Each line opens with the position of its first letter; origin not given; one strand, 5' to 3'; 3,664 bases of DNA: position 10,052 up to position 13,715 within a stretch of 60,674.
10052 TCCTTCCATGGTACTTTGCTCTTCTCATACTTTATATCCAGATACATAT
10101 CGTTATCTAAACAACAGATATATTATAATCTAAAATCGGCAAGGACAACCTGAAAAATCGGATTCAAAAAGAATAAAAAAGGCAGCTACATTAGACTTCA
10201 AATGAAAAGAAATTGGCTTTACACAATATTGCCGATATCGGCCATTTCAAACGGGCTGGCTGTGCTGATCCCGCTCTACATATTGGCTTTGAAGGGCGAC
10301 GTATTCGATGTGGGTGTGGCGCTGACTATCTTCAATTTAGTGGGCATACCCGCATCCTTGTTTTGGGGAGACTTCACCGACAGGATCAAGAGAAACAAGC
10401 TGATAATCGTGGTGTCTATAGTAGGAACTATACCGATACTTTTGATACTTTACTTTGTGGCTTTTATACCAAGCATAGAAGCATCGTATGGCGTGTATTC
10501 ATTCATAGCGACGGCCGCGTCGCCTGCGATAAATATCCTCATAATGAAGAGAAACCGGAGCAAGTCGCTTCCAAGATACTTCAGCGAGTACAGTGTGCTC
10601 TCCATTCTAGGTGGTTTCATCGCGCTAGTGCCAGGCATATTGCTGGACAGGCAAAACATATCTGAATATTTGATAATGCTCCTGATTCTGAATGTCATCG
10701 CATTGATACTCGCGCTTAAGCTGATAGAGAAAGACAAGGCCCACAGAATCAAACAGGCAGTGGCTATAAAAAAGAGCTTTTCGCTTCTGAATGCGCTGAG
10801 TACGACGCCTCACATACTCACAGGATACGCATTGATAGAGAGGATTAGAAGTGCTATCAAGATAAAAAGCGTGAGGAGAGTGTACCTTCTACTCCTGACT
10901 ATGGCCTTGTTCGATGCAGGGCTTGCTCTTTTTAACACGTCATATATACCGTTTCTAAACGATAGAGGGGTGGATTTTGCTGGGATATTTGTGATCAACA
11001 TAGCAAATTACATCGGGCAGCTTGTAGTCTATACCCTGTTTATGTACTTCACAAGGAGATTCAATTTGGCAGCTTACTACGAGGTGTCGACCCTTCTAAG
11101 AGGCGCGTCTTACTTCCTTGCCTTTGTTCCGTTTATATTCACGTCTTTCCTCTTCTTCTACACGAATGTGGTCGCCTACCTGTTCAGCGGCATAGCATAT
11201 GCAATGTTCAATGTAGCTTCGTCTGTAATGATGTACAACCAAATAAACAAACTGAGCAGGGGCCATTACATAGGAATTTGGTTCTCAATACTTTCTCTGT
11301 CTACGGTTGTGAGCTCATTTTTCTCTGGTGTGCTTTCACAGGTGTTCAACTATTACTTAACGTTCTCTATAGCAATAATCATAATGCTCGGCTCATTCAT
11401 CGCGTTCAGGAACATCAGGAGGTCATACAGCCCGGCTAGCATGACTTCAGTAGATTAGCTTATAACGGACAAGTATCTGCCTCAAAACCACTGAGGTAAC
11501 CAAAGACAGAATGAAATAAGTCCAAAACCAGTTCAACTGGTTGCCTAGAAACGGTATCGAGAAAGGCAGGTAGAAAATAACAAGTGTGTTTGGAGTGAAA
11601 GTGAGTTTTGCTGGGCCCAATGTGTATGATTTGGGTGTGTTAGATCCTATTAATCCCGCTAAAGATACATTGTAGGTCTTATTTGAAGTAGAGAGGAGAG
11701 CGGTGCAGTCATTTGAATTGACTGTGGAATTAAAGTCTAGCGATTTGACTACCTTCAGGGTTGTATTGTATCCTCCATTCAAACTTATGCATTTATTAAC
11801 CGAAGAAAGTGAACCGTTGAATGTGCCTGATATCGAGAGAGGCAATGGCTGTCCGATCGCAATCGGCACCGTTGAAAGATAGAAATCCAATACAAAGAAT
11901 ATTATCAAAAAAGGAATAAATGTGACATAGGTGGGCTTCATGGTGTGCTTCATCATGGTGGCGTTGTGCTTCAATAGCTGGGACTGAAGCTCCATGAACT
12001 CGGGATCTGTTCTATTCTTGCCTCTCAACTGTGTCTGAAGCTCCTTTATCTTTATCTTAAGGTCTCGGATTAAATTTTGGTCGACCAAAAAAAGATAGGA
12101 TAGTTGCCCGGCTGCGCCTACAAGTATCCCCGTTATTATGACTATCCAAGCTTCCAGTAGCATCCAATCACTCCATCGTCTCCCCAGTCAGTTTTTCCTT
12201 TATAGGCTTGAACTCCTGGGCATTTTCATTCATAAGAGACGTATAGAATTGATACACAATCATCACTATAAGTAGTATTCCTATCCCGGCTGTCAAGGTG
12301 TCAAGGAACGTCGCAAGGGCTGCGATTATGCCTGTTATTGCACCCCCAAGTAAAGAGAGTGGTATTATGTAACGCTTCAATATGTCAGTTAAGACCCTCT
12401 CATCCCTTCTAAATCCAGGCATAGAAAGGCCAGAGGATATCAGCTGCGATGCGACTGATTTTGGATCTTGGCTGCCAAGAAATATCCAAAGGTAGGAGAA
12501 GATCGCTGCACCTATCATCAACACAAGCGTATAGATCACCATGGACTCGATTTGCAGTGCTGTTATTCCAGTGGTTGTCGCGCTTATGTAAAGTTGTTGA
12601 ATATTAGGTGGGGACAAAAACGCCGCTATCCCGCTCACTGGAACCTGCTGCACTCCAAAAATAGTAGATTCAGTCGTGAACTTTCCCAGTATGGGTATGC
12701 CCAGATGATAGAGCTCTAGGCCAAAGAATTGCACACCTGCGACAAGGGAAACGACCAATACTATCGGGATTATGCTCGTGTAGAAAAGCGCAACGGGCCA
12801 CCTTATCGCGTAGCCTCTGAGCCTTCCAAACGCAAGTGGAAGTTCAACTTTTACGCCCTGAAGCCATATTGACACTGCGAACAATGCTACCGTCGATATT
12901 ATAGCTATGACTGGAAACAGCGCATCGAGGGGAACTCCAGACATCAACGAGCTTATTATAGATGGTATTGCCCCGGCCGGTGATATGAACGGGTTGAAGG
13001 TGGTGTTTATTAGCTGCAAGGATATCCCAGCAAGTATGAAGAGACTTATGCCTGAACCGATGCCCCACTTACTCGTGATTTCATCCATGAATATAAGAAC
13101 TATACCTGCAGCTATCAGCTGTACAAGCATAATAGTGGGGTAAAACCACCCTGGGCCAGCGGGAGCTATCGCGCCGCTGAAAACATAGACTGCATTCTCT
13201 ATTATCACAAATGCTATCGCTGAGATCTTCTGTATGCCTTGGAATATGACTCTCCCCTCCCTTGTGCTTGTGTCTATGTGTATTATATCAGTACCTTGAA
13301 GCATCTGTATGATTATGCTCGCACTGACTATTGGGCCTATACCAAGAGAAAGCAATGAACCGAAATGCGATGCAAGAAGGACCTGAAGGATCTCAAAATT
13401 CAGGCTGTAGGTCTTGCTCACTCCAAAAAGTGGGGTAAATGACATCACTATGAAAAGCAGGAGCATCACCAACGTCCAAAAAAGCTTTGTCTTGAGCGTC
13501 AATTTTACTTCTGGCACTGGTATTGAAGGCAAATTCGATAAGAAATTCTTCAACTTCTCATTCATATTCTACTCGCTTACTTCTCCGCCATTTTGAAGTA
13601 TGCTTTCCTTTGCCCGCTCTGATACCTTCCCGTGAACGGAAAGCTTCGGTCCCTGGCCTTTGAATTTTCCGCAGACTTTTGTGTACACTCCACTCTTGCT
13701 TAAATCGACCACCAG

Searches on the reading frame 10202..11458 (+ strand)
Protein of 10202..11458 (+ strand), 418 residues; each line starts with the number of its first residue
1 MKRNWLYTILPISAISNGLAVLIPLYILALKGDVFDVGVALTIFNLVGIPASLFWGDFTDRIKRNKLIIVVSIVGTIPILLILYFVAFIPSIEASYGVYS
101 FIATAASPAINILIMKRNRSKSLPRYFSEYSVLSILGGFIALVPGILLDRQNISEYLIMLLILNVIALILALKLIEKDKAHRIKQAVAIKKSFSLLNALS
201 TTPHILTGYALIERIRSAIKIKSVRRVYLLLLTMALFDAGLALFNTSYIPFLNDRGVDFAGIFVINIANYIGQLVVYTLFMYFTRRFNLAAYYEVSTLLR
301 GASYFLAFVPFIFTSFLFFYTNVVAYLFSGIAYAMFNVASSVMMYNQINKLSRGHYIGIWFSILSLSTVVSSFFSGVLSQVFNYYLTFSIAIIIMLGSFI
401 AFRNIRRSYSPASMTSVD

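Call 62: search_protein_families(library=pfam, proteins=[window:10202-11458:+], max_evalue=0.001)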
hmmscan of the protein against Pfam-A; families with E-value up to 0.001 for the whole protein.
window:10202-11458:+ (418 aa): 2 families
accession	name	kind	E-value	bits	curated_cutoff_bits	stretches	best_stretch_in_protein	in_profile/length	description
PF07690.21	MFS_1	-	1e-22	81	33.4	2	15-317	11-291/347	Major Facilitator Superfamily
PF12832.13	MFS_1_like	-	3.1e-08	33.5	25.2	1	30-389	29-372/373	MFS_1 like family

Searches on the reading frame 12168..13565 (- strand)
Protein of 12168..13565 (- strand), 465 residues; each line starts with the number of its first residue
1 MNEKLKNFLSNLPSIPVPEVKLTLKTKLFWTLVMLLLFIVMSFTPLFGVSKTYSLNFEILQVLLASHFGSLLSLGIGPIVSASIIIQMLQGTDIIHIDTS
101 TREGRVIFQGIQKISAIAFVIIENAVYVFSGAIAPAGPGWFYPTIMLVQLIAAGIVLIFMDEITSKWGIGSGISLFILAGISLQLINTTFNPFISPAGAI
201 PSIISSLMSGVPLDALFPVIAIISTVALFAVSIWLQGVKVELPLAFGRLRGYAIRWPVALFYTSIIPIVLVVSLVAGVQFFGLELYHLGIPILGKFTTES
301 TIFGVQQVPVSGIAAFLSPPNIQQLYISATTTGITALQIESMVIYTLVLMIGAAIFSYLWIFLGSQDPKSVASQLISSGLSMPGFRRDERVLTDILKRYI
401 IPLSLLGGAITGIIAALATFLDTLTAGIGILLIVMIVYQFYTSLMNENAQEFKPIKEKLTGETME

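Call 74: search_protein_families(library=pfam, proteins=[window:12168-13565:-], max_evalue=0.001)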
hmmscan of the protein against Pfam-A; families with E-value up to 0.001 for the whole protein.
window:12168-13565:- (465 aa): 1 family
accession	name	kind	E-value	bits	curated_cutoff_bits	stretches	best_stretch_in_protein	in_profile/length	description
PF00344.25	SecY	-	7e-53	180.4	32.2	1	70-441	1-306/306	SecY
